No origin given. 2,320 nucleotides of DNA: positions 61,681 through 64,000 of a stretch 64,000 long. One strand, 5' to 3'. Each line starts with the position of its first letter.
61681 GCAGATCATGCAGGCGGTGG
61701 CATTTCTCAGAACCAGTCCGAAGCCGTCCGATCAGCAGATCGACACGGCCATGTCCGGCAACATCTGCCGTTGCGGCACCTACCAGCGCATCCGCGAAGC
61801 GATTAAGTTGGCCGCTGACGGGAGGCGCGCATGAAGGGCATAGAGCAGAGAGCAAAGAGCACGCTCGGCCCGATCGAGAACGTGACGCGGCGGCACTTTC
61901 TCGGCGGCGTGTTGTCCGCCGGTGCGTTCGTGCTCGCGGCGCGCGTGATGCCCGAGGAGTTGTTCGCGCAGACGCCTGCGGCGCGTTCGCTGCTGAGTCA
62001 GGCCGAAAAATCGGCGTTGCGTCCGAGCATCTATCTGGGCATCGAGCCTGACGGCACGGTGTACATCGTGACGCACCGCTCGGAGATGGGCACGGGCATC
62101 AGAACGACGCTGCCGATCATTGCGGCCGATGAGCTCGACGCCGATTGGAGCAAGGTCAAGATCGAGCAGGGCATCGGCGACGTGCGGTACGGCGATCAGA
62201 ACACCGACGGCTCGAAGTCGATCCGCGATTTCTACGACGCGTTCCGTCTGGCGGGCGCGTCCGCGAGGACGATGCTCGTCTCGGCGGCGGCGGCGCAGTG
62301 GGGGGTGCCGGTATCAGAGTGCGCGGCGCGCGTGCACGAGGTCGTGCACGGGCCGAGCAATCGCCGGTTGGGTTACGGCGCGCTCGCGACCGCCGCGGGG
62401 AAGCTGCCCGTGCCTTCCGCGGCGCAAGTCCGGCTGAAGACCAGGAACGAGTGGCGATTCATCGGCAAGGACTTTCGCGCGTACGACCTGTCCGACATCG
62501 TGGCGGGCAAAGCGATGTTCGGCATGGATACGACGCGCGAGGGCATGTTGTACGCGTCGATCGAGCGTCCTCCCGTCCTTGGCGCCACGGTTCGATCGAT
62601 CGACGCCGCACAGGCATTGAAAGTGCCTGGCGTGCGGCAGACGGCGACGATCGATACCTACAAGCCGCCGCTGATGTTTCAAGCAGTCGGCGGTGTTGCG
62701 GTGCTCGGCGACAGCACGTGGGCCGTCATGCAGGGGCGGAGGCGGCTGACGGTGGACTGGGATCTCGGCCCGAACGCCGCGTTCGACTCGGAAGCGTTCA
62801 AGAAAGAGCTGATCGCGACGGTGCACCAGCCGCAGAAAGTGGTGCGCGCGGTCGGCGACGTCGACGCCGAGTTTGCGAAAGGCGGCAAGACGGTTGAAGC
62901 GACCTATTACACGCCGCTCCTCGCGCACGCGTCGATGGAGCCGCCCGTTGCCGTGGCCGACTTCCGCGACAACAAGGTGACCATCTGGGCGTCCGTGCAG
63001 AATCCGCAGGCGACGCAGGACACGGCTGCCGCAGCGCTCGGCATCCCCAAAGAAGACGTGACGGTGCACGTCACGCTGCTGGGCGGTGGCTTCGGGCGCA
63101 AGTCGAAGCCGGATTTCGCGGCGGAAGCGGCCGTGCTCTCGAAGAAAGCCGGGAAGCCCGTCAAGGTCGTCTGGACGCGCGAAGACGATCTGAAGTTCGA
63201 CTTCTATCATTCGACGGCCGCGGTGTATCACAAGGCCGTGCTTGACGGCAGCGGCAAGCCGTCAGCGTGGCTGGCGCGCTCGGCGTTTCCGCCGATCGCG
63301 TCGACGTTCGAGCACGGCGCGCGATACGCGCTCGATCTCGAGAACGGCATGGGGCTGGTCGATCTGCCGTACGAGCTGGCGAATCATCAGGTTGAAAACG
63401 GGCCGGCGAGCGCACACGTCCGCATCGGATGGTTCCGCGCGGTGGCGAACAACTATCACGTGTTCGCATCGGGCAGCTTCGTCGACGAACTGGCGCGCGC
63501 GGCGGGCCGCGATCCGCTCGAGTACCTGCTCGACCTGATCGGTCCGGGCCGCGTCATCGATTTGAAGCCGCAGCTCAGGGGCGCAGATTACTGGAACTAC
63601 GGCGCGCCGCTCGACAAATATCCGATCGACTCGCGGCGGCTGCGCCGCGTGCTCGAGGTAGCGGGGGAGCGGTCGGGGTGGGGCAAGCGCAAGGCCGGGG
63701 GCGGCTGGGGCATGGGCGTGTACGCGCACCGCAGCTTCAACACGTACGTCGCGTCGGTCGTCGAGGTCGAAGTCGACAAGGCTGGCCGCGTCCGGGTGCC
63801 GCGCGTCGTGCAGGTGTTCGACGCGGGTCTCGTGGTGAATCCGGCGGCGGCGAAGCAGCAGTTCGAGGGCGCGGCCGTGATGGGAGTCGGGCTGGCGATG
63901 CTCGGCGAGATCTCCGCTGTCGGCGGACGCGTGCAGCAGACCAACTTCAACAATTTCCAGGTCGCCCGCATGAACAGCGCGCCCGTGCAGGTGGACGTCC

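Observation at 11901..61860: At least nine families of 7-9-nt-period degenerate tandem arrays, each recurring at 2-3 loci, mostly as intergenic palindromes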

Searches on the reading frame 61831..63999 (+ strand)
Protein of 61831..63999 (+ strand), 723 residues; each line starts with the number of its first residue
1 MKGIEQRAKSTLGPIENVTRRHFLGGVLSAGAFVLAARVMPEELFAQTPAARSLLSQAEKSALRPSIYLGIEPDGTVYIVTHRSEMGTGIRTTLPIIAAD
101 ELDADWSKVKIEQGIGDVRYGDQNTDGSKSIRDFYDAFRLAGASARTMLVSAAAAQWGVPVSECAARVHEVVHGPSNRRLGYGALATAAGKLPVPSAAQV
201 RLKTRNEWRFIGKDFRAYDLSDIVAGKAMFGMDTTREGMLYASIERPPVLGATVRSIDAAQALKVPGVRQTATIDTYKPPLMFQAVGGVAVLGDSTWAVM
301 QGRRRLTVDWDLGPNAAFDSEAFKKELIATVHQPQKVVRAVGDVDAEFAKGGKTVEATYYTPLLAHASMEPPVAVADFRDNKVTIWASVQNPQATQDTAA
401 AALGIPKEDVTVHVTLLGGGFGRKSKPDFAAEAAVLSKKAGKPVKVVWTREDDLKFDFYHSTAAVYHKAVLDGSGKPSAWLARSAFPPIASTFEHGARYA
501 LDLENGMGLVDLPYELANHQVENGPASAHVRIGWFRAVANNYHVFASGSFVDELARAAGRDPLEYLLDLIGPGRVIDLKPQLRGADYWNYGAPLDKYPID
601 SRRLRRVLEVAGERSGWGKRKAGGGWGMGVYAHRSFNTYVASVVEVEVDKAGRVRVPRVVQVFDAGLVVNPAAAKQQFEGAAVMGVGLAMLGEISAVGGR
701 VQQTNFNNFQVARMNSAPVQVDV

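Call 104: search_protein_families(library=pfam, proteins=[window:61831-63999:+], max_evalue=0.001)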
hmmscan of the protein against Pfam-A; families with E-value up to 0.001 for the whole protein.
window:61831-63999:+ (723 aa): 2 families
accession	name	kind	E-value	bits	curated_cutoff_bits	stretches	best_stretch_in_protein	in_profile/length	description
PF02738.23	MoCoBD_1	-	3.3e-37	128.4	27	1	333-564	3-238/244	Molybdopterin cofactor-binding domain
PF20256.3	MoCoBD_2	-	1.2e-29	104.2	27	2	636-718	199-283/283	Molybdopterin cofactor-binding domain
